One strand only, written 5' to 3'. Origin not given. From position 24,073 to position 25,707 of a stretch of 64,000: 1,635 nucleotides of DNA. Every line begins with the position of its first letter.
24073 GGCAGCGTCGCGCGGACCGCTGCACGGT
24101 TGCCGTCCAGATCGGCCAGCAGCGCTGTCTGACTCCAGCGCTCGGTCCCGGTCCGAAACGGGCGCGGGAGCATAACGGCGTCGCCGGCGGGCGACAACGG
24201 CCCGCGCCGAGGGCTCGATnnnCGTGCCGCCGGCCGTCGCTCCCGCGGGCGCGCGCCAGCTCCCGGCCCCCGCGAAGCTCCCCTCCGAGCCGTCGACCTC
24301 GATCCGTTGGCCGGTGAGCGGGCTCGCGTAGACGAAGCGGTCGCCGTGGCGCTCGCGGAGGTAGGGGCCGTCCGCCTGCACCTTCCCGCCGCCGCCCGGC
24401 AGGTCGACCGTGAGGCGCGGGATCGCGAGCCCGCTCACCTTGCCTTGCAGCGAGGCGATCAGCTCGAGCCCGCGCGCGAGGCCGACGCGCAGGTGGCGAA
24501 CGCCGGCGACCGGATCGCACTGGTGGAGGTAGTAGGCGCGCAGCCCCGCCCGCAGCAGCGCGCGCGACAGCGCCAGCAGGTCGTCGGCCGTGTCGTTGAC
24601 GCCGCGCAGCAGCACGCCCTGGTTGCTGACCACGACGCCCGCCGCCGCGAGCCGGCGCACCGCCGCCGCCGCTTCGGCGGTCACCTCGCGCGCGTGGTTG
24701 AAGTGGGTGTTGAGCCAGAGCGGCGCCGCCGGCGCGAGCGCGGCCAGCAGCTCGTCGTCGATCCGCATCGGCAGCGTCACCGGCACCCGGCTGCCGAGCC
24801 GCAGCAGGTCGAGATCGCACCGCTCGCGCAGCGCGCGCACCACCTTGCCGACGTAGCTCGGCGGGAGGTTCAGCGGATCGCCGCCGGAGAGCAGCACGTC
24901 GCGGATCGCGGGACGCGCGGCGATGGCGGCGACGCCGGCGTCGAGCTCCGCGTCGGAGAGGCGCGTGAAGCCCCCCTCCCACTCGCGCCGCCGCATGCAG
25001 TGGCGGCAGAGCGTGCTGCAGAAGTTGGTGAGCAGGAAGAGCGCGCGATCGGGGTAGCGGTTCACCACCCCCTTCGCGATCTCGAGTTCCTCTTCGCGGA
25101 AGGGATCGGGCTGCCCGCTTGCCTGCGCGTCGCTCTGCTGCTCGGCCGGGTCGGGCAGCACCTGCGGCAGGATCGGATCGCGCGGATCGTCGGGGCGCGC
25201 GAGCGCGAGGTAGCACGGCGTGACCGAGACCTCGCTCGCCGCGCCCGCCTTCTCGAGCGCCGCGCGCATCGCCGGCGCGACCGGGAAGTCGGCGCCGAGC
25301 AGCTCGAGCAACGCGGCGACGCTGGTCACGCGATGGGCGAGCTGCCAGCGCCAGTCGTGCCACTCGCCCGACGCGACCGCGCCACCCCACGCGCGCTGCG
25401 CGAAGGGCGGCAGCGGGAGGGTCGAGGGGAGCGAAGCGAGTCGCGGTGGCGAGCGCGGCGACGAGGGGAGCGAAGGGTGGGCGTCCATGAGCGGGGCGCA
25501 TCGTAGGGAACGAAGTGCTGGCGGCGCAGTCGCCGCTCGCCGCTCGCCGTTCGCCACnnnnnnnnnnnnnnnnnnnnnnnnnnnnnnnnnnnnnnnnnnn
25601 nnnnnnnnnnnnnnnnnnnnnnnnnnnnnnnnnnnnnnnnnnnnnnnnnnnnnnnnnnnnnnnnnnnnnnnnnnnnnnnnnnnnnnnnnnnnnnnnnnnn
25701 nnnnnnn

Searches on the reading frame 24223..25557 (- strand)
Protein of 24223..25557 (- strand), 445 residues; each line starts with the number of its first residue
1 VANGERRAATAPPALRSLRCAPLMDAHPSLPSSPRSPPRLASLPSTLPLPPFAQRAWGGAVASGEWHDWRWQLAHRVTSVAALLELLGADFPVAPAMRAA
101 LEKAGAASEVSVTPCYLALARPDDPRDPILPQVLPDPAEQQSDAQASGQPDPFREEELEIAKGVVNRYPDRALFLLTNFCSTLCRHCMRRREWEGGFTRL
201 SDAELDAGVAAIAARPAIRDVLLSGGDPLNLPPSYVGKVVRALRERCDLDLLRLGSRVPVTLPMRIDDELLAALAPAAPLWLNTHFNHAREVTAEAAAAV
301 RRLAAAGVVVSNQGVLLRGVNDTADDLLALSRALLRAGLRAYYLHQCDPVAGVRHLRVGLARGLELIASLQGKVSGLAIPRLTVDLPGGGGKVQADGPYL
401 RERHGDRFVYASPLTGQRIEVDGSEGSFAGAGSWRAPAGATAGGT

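Call 56: search_protein_families(library=pfam, proteins=[window:24223-25557:-], max_evalue=0.001)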
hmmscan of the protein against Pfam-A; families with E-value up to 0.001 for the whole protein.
window:24223-25557:- (445 aa): 3 families
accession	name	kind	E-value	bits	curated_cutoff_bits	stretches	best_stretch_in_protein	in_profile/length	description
PF04055.27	Radical_SAM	-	1.3e-10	42.1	29.5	1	176-323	3-157/166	Radical SAM superfamily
PF12544.13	LAM_C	-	6.3e-06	26.8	26.7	1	367-407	1-41/127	Lysine-2,3-aminomutase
PF13353.11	Fer4_12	-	9.2e-06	26.4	22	1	174-248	9-82/137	4Fe-4S single cluster domain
